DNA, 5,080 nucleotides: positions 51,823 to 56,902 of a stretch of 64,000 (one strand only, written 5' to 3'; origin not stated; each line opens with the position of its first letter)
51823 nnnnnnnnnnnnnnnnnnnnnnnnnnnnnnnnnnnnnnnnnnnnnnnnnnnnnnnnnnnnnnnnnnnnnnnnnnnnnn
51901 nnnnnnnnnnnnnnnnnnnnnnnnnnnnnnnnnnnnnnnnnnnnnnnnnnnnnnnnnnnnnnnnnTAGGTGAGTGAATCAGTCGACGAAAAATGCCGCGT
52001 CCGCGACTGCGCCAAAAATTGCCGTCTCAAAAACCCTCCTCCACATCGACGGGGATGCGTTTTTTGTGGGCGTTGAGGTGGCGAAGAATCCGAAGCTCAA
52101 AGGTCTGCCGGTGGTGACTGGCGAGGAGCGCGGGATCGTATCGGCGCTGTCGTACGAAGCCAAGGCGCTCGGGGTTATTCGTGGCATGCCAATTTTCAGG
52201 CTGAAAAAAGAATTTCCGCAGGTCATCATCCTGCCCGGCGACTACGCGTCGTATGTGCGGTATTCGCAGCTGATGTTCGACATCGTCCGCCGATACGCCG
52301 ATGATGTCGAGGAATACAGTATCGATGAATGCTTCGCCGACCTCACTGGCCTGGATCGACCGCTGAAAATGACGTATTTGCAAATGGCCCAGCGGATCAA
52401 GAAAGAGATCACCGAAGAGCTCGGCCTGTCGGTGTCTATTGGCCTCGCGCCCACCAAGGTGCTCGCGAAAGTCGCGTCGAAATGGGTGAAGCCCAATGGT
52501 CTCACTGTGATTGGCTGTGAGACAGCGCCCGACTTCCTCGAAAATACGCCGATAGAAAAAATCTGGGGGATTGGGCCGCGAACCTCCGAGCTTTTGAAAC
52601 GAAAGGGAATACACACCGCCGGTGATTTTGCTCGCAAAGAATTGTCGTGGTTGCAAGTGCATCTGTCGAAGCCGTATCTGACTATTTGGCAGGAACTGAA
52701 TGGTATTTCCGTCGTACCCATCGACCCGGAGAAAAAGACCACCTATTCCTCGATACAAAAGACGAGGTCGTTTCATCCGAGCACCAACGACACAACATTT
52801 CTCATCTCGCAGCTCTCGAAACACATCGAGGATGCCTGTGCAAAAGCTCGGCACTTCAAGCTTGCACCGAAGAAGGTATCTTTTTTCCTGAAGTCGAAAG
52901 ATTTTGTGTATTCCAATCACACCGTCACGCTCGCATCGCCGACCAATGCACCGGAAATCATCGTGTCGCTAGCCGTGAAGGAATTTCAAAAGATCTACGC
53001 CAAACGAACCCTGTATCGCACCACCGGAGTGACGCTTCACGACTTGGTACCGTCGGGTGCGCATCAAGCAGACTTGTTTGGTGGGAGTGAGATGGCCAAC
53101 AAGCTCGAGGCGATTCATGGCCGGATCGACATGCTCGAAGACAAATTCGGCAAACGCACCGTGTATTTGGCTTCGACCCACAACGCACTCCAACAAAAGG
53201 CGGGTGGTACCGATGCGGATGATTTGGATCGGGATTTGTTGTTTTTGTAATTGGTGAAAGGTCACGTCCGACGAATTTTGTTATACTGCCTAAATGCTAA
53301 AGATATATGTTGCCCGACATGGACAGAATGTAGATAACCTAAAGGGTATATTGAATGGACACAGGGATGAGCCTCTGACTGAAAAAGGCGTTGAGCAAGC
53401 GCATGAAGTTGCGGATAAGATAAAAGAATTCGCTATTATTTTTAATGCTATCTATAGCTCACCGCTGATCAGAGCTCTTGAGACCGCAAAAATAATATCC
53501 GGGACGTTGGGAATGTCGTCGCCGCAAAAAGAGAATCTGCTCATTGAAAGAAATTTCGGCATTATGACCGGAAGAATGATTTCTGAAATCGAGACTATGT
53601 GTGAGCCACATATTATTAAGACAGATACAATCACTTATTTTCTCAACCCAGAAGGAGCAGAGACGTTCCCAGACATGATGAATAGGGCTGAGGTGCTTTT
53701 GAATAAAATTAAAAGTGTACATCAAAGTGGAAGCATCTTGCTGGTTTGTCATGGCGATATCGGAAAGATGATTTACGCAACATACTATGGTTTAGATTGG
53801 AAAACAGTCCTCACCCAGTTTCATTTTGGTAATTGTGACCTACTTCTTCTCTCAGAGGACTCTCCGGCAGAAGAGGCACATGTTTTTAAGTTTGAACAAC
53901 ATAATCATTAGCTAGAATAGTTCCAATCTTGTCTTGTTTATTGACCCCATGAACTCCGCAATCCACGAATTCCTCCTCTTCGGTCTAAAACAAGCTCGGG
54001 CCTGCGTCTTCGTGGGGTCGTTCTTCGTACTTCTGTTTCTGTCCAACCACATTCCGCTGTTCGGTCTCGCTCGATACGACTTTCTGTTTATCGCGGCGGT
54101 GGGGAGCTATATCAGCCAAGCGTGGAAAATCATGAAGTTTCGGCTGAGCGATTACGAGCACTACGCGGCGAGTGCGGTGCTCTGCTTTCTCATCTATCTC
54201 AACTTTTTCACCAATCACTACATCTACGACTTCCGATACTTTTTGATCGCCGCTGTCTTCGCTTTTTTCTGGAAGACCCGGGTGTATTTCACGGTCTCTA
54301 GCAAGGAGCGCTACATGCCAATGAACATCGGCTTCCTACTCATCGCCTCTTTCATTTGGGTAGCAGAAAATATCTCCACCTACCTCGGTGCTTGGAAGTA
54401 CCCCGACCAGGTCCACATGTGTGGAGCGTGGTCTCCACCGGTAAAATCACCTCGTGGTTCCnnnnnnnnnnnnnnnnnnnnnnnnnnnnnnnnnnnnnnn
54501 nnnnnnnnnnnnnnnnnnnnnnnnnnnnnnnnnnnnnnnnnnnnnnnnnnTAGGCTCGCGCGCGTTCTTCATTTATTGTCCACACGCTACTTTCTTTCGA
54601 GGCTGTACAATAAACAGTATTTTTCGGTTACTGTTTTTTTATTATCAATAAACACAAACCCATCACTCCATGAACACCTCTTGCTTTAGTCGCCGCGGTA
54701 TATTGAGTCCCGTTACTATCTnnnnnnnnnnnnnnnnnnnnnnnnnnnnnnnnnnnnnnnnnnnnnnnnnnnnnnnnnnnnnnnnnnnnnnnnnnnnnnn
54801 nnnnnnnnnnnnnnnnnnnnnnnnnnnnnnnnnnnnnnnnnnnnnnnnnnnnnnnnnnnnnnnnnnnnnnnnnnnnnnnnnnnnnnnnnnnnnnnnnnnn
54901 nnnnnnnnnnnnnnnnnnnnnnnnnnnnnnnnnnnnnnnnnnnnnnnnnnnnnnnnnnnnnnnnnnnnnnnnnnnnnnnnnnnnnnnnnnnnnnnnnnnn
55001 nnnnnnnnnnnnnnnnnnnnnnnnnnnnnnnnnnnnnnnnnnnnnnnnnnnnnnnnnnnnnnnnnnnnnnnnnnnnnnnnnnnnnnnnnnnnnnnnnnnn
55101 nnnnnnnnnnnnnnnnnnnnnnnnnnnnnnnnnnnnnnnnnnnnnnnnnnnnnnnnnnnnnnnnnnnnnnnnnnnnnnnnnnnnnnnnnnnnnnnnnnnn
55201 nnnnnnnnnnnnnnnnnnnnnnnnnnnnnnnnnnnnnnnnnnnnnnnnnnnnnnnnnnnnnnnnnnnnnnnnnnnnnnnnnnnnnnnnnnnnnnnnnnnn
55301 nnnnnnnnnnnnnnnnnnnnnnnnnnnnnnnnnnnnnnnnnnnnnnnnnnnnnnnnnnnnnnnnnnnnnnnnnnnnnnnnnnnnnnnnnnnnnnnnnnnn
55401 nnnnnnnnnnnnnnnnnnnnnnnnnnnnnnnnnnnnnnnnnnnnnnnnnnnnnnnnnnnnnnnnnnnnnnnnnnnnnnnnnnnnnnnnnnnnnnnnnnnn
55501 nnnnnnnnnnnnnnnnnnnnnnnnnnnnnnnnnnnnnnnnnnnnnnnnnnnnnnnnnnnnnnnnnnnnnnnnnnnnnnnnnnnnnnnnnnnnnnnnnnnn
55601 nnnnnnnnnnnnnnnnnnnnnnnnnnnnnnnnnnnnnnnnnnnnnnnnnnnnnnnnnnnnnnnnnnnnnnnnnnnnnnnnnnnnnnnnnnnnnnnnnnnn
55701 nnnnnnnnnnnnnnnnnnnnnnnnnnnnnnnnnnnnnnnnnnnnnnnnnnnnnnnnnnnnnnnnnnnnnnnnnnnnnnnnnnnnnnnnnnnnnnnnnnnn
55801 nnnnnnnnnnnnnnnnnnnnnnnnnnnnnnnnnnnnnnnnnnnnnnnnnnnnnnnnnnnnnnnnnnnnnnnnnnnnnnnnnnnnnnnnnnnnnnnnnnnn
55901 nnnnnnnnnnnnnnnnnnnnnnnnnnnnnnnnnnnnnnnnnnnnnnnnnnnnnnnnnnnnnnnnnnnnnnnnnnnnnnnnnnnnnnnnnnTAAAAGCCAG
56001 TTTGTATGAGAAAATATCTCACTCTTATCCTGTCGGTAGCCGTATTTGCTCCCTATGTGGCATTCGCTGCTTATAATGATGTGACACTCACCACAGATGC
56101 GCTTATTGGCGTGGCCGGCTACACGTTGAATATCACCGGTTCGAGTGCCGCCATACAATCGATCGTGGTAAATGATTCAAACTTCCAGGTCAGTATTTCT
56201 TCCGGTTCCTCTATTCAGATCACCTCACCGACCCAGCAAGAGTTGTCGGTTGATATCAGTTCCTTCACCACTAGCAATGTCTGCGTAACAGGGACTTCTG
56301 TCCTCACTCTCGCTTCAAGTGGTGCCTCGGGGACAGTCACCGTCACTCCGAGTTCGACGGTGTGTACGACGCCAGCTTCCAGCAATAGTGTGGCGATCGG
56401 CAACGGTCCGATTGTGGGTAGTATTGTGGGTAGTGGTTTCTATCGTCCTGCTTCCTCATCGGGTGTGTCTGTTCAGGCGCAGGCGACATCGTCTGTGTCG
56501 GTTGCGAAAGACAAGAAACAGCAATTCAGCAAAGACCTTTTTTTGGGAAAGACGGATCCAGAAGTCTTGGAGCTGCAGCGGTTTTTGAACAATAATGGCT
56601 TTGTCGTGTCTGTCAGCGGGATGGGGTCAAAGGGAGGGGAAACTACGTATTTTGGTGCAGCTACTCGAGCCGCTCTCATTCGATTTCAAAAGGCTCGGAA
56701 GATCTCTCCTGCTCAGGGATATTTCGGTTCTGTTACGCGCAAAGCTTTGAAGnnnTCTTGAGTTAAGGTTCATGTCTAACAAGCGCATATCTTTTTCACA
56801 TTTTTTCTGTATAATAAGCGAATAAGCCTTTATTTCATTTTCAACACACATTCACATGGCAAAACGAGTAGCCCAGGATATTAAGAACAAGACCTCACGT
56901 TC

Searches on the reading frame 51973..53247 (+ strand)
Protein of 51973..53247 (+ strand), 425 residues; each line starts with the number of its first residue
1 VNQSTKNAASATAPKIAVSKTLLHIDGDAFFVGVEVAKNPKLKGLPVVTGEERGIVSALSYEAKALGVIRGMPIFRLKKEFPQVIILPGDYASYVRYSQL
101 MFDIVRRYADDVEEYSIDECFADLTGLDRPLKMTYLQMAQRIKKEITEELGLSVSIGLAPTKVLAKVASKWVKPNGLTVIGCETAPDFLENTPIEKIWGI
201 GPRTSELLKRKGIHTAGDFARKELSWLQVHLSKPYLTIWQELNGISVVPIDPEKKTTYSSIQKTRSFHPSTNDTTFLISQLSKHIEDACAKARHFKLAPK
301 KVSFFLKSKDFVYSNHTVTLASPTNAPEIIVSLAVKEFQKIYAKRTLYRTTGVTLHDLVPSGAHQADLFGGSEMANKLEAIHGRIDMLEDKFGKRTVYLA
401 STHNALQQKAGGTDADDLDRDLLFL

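Call 11: search_protein_families(library=pfam, proteins=[window:51973-53247:+], max_evalue=0.001)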
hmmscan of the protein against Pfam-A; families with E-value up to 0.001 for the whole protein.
window:51973-53247:+ (425 aa): 3 families
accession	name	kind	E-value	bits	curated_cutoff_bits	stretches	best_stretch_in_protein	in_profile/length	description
PF00817.25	IMS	-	2.4e-44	151.2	23.2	1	25-170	1-148/148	impB/mucB/samB family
PF11799.13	IMS_C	-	2.5e-17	63.7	20.7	1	260-368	3-109/109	impB/mucB/samB family C-terminal domain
PF11798.14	IMS_HHH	-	1.8e-07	31.4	24.4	1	185-213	4-32/32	IMS family HHH motif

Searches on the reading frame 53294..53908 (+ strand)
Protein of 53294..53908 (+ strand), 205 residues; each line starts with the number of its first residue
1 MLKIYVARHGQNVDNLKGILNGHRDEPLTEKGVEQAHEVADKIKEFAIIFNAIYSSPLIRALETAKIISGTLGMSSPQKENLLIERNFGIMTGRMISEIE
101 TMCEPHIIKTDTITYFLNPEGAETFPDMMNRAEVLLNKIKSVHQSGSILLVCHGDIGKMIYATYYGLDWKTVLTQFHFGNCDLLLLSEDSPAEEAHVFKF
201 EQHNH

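Call 11: search_protein_families(library=pfam, proteins=[window:53294-53908:+], max_evalue=0.001)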
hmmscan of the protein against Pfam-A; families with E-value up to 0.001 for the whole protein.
window:53294-53908:+ (205 aa): 1 family
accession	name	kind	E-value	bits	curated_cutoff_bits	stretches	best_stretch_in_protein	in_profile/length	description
PF00300.27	His_Phos_1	-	3.3e-37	128.5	21.7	1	4-187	1-180/194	Histidine phosphatase superfamily (branch 1)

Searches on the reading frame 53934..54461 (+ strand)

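Call 11: search_protein_families(library=pfam, proteins=[window:53934-54461:+], max_evalue=0.001)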
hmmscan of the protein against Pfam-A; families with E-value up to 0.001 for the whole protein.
window:53934-54461:+ (176 aa): 1 family
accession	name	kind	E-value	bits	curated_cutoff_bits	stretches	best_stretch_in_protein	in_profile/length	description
PF05675.17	DUF817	-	2.7e-45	155.4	25.9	2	54-162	109-217/237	Protein of unknown function (DUF817)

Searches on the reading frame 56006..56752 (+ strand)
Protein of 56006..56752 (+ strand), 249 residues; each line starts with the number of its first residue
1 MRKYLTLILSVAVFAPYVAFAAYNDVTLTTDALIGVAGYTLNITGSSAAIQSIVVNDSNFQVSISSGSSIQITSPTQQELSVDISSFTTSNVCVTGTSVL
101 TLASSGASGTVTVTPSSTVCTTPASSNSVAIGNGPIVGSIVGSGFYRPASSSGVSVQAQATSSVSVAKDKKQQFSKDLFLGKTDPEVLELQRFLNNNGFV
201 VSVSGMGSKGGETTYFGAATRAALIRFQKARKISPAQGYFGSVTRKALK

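Call 13: search_protein_families(library=pfam, proteins=[window:56006-56752:+], max_evalue=0.01)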
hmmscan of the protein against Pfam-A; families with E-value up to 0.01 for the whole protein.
window:56006-56752:+ (249 aa): 1 family
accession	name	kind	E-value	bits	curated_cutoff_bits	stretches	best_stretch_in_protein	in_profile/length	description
PF01471.23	PG_binding_1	-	4.2e-10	40.1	23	1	184-248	2-57/57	Putative peptidoglycan binding domain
